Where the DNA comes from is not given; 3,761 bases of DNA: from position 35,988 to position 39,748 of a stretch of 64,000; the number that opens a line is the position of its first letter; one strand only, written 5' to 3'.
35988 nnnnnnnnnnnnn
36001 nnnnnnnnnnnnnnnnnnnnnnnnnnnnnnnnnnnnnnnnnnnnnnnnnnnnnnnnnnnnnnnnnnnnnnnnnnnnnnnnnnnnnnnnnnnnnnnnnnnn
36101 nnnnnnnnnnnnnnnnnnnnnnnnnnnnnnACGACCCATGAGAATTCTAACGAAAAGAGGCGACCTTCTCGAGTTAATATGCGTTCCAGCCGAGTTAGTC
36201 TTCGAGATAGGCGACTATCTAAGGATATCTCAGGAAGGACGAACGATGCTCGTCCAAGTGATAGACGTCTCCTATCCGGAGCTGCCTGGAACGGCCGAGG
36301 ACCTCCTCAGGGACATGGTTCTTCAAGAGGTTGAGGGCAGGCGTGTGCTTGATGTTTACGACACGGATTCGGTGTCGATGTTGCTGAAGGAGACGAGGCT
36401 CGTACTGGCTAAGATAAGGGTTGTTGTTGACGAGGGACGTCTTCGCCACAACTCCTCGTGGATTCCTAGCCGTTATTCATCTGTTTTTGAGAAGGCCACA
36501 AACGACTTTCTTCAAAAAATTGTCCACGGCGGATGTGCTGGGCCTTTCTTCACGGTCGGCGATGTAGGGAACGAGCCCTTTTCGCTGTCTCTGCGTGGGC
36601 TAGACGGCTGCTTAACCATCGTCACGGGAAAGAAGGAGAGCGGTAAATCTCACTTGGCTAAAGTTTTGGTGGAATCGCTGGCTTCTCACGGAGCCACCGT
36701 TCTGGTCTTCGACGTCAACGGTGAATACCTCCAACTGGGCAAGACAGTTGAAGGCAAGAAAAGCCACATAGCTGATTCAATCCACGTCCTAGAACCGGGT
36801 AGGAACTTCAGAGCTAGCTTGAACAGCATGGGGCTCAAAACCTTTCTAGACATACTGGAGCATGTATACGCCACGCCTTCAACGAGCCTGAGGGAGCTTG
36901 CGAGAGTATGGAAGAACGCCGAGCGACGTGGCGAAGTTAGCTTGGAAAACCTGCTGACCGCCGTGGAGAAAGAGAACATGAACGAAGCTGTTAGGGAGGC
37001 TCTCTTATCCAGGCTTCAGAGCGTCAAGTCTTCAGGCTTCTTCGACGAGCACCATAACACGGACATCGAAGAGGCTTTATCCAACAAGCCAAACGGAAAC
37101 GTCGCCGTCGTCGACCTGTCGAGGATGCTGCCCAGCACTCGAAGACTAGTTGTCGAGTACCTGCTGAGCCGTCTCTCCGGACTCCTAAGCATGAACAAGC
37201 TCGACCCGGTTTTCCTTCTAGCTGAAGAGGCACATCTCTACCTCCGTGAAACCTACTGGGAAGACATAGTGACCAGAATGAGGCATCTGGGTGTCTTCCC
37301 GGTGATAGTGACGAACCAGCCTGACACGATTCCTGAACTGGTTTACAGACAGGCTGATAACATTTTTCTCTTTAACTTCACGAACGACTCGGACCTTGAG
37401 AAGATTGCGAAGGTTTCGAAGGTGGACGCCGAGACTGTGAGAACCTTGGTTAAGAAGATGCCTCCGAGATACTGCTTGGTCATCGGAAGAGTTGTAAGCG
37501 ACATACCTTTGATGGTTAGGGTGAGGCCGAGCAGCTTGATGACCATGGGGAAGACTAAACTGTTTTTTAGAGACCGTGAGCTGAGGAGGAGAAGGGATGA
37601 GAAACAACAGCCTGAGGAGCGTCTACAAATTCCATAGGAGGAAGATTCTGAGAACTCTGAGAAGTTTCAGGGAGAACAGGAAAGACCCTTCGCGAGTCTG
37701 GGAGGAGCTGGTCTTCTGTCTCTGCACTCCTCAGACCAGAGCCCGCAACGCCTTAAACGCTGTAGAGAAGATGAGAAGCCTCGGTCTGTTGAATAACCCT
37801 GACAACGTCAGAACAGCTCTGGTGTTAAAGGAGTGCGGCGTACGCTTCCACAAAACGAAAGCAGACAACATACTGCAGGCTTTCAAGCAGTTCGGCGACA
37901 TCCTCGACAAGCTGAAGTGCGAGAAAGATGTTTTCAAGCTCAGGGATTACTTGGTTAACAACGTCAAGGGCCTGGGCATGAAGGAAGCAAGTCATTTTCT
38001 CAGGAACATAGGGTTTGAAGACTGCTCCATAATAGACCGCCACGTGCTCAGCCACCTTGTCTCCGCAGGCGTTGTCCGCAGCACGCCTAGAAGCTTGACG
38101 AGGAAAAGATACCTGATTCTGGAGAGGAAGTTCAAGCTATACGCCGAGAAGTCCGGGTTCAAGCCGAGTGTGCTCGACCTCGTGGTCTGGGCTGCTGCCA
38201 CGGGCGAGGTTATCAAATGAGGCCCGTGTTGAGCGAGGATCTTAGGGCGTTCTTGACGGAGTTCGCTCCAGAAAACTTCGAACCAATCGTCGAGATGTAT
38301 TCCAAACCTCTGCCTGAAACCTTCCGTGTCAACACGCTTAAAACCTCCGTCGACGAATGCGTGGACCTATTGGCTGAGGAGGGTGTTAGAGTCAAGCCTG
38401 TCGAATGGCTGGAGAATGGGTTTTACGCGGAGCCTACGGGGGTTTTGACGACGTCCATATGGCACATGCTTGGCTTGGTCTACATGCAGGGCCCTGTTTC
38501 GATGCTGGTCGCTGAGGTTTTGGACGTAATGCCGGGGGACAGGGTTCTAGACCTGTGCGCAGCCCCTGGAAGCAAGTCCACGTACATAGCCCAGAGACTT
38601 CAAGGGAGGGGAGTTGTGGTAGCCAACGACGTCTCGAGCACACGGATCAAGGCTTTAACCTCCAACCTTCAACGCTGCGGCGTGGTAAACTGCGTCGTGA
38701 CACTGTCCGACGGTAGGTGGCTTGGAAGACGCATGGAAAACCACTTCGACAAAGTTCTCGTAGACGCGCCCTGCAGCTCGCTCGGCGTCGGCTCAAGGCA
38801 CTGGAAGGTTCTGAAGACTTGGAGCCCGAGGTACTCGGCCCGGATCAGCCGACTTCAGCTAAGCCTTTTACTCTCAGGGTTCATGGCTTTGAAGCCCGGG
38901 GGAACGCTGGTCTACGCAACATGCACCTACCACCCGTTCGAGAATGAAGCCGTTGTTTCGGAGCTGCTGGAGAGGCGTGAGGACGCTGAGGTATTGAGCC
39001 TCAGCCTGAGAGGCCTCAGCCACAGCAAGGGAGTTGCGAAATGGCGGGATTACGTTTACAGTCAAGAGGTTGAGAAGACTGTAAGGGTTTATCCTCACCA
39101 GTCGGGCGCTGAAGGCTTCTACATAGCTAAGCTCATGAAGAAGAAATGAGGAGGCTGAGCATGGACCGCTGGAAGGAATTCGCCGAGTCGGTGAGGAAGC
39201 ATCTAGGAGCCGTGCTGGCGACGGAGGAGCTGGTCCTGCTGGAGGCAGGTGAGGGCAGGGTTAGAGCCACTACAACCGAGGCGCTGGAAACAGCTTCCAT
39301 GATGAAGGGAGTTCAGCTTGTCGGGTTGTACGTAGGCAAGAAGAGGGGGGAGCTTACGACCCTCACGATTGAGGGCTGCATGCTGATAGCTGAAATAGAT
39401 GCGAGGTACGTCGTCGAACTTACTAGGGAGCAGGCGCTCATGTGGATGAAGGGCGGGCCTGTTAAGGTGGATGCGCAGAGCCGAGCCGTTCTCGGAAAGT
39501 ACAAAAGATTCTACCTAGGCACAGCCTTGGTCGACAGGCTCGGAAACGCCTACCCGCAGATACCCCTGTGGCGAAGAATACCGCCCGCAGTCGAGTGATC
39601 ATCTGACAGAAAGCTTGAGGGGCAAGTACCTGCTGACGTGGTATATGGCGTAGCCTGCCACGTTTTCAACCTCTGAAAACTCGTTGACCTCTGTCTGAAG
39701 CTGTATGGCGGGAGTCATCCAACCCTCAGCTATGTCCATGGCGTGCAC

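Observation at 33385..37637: Candidate uncharacterised module: three paralogous small wHTH proteins wired to a second NurA-HerA nuclease/ATPase pair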

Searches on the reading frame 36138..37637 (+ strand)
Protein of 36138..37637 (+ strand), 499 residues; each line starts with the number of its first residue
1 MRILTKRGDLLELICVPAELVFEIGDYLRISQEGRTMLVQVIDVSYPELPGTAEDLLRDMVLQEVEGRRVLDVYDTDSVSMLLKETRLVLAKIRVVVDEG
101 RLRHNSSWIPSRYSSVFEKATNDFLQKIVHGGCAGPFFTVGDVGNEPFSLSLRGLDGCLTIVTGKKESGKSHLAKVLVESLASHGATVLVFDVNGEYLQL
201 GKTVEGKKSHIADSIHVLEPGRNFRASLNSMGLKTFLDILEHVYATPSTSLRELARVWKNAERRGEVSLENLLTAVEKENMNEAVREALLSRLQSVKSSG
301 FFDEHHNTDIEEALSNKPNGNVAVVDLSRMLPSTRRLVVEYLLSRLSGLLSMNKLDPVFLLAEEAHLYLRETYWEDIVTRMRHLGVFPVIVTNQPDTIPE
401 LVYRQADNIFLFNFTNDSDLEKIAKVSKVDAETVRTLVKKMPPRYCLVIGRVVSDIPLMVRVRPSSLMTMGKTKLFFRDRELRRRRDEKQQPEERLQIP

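Call 3: search_protein_families(library=pfam, proteins=[window:36138-37637:+], max_evalue=0.1)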
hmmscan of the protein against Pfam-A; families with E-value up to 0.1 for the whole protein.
window:36138-37637:+ (499 aa): 9 families
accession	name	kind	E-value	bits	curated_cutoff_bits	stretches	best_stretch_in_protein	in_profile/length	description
PF01935.23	DUF87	-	1.3e-20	74.9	23.2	1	168-345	34-219/220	Helicase HerA, central domain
PF01656.29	CbiA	-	0.001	19.5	25.4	1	160-277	2-54/125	CobQ/CobB/MinD/ParA nucleotide binding domain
PF13401.12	AAA_22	-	0.0012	19.6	27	0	159-232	7-33/130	AAA domain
PF00702.32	Hydrolase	-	0.0032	18.3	26.4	1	356-450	86-178/191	haloacid dehalogenase-like hydrolase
PF05872.18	HerA_C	-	0.011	14.8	22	0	161-203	25-67/502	Helicase HerA-like C-terminal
PF19044.6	P-loop_TraG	-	0.011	14.8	25.8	1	160-207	32-79/413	TraG P-loop domain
PF01637.24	ATPase_2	-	0.063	13.5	33.2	0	161-215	24-78/225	ATPase domain predominantly from Archaea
PF24883.2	NPHP3_N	-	0.077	13.6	24.8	0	158-191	23-56/164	Nephrocystin 3, N-terminal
PF01583.26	APS_kinase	-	0.087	13.3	21.1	0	157-193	2-38/152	Adenylylsulphate kinase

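Call 9: search_protein_families(library=padloc, proteins=[window:36138-37637:+], max_evalue=0.1)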
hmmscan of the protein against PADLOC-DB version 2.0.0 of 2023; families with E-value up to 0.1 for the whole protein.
window:36138-37637:+ (499 aa): 16 families
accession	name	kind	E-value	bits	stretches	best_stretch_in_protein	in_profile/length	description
PDLC04140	mad8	-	1.5e-17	62.1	1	157-434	27-276/314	mads_8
PDLC04105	HerA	-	5.8e-13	46.3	2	307-476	364-549/576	-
PDLC04102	HerA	-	4.1e-12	43.2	2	354-464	502-621/654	-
PDLC02185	HerA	-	4.8e-09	33.5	2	320-463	406-562/585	-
PDLC04103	HerA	-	7.5e-09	32.4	2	310-435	389-531/579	-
PDLC04097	HerA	-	1.5e-08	31.8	1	372-465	503-595/618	-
PDLC04100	HerA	-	2.1e-08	31.3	2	321-451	401-545/580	-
PDLC04106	HerA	-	1.1e-07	28.7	2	162-288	180-307/667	-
PDLC01055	HerA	-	7.5e-06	23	2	277-411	341-480/532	Type III coevolved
PDLC04098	HerA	-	4.5e-05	20.2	1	316-463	480-647/686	-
PDLC02188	HerA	-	0.00031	17.7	1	357-463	428-543/578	-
PDLC04099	HerA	-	0.0012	16.2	1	161-199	173-212/214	-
PDLC04104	HerA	-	0.0015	15.4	1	322-423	182-298/379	-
PDLC04107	HerA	-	0.0056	13.7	1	161-206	173-219/306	-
PDLC04101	HerA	-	0.015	12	1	161-212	172-217/400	-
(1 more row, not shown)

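Call 10: search_protein_families(library=ncbifam, proteins=[window:36138-37637:+], max_evalue=0.1)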
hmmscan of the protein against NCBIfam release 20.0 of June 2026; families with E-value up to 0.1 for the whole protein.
window:36138-37637:+ (499 aa): 14 families
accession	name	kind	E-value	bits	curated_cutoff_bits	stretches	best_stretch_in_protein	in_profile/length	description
NF040937.1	HerA_Thermprot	equivalog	7.6e-10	37.8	800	1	89-462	76-461/487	DNA double-strand break repair helicase HerA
NF053655.1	CedD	equivalog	6.8e-09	34.9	600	1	164-419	228-484/527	DNA-translocating ATPase CedD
NF042943.1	HerA_antiphage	equivalog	3.4e-08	32.5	800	2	320-463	394-550/566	anti-phage-associated helicase HerA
TIGR00929.1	VirB4_CagE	subfamily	5.7e-05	21.5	643.1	1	160-381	440-659/792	VirB4 family type IV secretion/conjugal transfer ATPase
NF042944.1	HerA_antiphage_2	equivalog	0.0015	17.4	850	1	357-463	428-543/576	anti-phage-associated helicase HerA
TIGR02746.1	TraC-F-type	equivalog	0.0018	16.2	567.05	1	161-207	434-480/800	type IV secretion system protein TraC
NF040819.1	helicase_HerA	equivalog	0.0025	16.4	970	0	159-208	158-208/561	DNA double-strand break repair helicase HerA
NF045975.1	VirB4_plasma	equivalog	0.0027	15.4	590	1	161-209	519-567/894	Mbov_0397 family ICE element conjugal transfer ATPase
NF004113.0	PRK05602.1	equivalog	0.016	14.8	208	1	414-455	27-68/211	RNA polymerase sigma factor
NF045971.1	conju_CD1110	equivalog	0.025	12.9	325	1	160-212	418-471/752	VirB4-like conjugal transfer ATPase, CD1110 family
TIGR03420.1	DnaA_homol_Hda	equivalog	0.028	13.9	194.8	1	159-219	40-103/226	DnaA regulatory inactivator Hda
NF053622.1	ATPseBagAMYCTU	equivalog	0.051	13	400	1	159-195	9-45/325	ATPase BagA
TIGR00176.1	mobB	equivalog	0.069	13.2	76.2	0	162-190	4-32/155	molybdopterin-guanine dinucleotide biosynthesis protein B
TIGR00455.1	apsK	equivalog_domain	0.093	12.4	138.7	0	153-194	14-55/184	adenylyl-sulfate kinase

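Call 62: search_solved_structures(query=window:36138-37637:+, max_evalue=0.01)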
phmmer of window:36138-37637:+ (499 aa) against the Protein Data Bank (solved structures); distinct sequences matched with E-value up to 0.01: 5.
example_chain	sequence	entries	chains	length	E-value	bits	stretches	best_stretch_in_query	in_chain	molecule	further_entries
4d2i_A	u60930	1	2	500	1.9e-06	29.8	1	160-462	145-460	HERA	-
8j4u_M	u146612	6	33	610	0.0002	23.1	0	319-460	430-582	Nucleoside triphosphate hydrolase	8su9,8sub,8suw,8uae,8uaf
4r2h_A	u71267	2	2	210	0.00076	21.2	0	375-438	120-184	STIV B204 ATPase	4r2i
9c1m_M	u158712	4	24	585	0.0013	20.5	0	287-462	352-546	ATP-binding protein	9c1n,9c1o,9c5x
4kfr_A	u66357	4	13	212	0.002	19.9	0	375-438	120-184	Genome packaging NTPase B204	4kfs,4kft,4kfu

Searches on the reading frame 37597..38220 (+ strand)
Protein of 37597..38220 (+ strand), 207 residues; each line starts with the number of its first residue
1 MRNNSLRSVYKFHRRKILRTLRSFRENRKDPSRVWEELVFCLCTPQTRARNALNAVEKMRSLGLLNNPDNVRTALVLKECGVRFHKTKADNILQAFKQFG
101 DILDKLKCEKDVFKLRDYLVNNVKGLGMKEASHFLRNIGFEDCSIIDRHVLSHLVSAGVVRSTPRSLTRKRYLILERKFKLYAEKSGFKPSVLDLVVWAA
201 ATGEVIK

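Call 3: search_protein_families(library=pfam, proteins=[window:37597-38220:+], max_evalue=0.1)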
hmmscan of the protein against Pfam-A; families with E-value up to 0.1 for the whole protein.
window:37597-38220:+ (207 aa): 2 families
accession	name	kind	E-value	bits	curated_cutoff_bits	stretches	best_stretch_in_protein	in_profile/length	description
PF22175.2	Ogg-HhH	-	4.2e-51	173.4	27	1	20-186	4-171/173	8-oxoguanine DNA glycosylase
PF23802.1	DUF7178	-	0.0091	16.4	27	1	90-203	80-191/193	Family of unknown function (DUF7178)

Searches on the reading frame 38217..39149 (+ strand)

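Call 3: search_protein_families(library=pfam, proteins=[window:38217-39149:+], max_evalue=0.1)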
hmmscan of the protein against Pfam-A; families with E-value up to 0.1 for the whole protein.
window:38217-39149:+ (310 aa): 11 families
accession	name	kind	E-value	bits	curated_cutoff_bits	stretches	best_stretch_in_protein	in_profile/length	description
PF01189.24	Methyltr_RsmB-F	-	5.3e-52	176.8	27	1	101-306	3-198/199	16S rRNA methyltransferase RsmB/F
PF17125.10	Methyltr_RsmF_N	-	2.6e-14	53.9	34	1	14-93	10-86/86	N-terminal domain of 16S rRNA methyltransferase RsmF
PF22458.1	RsmF-B_ferredox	-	4.4e-09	36.8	27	1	17-69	13-65/74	Methyltr_RsmF/B-like, ferredoxin-like domain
PF01728.25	FtsJ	-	1.4e-07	32.1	24.1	1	106-242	21-146/181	FtsJ-like methyltransferase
PF13847.12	Methyltransf_31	-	7.9e-05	22.8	27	1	107-246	4-114/145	Methyltransferase domain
PF01135.25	PCMT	-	0.00063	20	20.3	1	97-184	64-150/210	Protein-L-isoaspartate(D-aspartate) O-methyltransferase (PCMT)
PF13649.12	Methyltransf_25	-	0.0007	20.7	27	1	110-182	1-70/97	Methyltransferase domain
PF08704.16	GCD14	-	0.00097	19.3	26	1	82-200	18-136/247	tRNA methyltransferase complex GCD14 subunit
PF21148.3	NSUN5_fdxn-like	-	0.0087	16.9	24.5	1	35-58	4-27/78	NOL1/NOP2/Sun domain family member 5, ferredoxin-like domain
PF02005.22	TRM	-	0.028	14.1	27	1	109-183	52-127/376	N2,N2-dimethylguanosine tRNA methyltransferase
PF01209.24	Ubie_methyltran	-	0.089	12.6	20.1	0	100-180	41-120/233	ubiE/COQ5 methyltransferase family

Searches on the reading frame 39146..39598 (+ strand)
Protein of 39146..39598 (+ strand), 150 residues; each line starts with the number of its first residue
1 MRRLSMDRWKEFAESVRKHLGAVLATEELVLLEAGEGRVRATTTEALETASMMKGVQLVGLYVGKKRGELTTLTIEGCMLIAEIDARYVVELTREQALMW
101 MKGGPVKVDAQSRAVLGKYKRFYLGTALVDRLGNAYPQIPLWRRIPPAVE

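Call 3: search_protein_families(library=pfam, proteins=[window:39146-39598:+], max_evalue=0.1)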
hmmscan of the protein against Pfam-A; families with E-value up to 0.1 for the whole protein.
window:39146-39598:+ (150 aa): 1 family
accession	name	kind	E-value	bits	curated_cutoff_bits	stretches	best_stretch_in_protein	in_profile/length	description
PF17833.7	pre-PUA_NIP7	-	0.018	15.7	23.1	1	1-65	1-69/80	NIP7/UPF0113, pre-PUA domain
